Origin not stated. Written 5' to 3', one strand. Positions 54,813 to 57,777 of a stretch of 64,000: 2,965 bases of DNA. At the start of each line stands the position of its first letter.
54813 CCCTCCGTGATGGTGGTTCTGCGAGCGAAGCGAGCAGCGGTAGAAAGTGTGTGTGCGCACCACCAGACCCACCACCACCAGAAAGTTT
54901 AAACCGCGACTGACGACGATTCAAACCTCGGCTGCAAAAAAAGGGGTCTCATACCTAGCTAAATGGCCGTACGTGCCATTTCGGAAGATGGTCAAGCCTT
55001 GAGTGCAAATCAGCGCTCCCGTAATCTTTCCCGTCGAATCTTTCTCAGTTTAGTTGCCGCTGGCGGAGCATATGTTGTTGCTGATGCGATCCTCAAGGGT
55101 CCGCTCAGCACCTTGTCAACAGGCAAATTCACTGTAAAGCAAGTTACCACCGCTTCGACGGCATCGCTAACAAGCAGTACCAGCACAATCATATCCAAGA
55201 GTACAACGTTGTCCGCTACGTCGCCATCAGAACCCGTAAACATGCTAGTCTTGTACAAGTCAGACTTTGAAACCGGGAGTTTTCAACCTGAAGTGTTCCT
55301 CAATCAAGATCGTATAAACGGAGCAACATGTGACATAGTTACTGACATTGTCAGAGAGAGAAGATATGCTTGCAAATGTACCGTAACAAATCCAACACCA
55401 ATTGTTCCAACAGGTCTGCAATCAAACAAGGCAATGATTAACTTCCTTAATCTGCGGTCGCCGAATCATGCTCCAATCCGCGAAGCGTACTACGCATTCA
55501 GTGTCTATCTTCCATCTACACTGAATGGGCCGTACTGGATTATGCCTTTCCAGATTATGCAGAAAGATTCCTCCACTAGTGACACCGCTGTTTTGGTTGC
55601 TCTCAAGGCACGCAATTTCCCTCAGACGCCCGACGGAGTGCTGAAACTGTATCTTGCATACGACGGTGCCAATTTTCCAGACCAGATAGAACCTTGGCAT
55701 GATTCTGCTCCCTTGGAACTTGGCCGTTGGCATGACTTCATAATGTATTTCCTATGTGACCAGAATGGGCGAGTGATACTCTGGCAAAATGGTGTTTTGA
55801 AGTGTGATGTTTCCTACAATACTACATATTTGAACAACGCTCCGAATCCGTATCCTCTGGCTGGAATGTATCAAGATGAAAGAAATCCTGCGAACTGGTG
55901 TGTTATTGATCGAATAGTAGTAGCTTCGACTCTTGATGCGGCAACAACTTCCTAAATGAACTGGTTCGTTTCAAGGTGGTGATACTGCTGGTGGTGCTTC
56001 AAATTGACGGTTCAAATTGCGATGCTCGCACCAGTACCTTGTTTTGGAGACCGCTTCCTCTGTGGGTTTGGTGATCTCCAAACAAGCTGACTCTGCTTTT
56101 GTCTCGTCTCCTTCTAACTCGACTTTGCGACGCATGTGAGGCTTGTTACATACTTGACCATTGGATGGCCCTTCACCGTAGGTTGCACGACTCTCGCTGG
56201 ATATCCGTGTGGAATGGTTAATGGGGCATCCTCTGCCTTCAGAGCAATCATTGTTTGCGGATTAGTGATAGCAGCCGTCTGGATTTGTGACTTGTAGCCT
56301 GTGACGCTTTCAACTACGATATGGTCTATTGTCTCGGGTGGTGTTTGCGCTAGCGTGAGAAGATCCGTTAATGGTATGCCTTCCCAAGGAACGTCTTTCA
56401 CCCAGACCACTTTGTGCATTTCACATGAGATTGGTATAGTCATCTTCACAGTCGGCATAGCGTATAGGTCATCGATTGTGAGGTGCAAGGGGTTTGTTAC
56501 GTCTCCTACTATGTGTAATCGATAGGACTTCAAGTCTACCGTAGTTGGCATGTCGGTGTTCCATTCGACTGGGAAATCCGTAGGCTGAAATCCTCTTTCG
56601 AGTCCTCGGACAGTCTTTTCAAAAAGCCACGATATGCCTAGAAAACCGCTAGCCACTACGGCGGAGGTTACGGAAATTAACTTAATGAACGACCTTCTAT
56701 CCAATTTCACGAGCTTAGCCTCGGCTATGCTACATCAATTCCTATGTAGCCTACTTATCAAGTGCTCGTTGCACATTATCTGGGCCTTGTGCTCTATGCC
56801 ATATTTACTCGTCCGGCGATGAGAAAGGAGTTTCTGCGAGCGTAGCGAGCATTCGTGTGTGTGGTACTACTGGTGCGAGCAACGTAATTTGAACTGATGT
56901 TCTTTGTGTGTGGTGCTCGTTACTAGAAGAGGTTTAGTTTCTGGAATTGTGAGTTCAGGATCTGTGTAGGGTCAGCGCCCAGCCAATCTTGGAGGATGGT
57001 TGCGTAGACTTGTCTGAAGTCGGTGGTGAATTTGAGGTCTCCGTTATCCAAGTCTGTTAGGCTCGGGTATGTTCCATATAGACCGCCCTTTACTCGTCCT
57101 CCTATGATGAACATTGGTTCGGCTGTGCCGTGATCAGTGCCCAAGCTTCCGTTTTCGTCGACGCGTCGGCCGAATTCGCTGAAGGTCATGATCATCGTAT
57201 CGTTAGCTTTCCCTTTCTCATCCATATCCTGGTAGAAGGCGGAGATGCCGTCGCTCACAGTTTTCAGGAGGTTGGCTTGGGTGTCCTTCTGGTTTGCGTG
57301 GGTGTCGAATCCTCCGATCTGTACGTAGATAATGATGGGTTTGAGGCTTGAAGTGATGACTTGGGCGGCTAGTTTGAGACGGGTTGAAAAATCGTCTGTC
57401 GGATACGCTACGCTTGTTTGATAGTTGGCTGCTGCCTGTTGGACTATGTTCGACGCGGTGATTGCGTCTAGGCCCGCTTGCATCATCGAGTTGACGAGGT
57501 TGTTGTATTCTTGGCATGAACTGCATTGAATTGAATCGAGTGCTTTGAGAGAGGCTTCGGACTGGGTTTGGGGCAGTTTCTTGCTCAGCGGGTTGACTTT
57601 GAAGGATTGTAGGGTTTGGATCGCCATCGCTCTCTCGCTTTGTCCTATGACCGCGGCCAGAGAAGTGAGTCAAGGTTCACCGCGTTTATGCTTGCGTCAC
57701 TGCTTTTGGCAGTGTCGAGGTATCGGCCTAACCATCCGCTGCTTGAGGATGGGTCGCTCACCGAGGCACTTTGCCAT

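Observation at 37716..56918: Unannotated intergenic repeat family with GCGAGC direct repeats, a (GT)n tract, a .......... box and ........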

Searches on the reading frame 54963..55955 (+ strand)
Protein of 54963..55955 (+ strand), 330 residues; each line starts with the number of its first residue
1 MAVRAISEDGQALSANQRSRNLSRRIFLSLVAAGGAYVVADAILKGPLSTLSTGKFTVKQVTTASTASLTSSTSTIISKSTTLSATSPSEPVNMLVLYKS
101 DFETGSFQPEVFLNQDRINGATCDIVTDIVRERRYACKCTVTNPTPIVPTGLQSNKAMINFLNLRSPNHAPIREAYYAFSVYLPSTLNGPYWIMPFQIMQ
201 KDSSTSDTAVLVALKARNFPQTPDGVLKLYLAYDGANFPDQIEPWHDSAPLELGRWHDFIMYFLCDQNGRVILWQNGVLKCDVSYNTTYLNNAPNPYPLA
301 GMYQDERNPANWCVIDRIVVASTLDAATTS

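Call 17: search_protein_families(library=pfam, proteins=[window:54963-55955:+], max_evalue=0.01)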
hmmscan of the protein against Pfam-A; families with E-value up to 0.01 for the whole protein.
window:54963-55955:+ (330 aa): 1 family
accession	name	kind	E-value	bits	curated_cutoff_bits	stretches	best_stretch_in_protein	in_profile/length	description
PF14099.13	Polysacc_lyase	-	2.1e-11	44.5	29.9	1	103-318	2-209/210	Polysaccharide lyase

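Call 89: find_encoding_contigs(protein=window:54963-55955:+, flank=3000, max_places=4)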
Protein window:54963-55955:+ (330 aa): 1 contig read that carries it; 1 place shown.
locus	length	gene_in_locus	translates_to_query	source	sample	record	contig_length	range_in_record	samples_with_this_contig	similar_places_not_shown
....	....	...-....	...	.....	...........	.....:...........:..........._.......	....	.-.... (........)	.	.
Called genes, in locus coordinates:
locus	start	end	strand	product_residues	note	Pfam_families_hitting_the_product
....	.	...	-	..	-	?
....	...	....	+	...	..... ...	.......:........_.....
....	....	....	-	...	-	?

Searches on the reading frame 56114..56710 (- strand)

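Call 17: search_protein_families(library=pfam, proteins=[window:56114-56710:-], max_evalue=0.01)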
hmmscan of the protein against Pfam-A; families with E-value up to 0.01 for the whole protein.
window:56114-56710:- (198 aa): 1 family
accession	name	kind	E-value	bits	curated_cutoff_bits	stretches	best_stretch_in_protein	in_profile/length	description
PF00174.25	Oxidored_molyb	-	2.6e-27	95.9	24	1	54-196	4-163/169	Oxidoreductase molybdopterin binding domain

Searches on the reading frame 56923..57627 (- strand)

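Call 17: search_protein_families(library=pfam, proteins=[window:56923-57627:-], max_evalue=0.01)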
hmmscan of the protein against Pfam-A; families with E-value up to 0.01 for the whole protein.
window:56923-57627:- (234 aa): 2 families
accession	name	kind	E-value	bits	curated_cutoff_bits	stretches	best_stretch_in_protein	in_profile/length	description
PF07394.17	DUF1501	-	1e-29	104.3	27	1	40-224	194-369/390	Protein of unknown function (DUF1501)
PF00884.28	Sulfatase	-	0.00086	19.1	25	1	68-178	183-275/301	Sulfatase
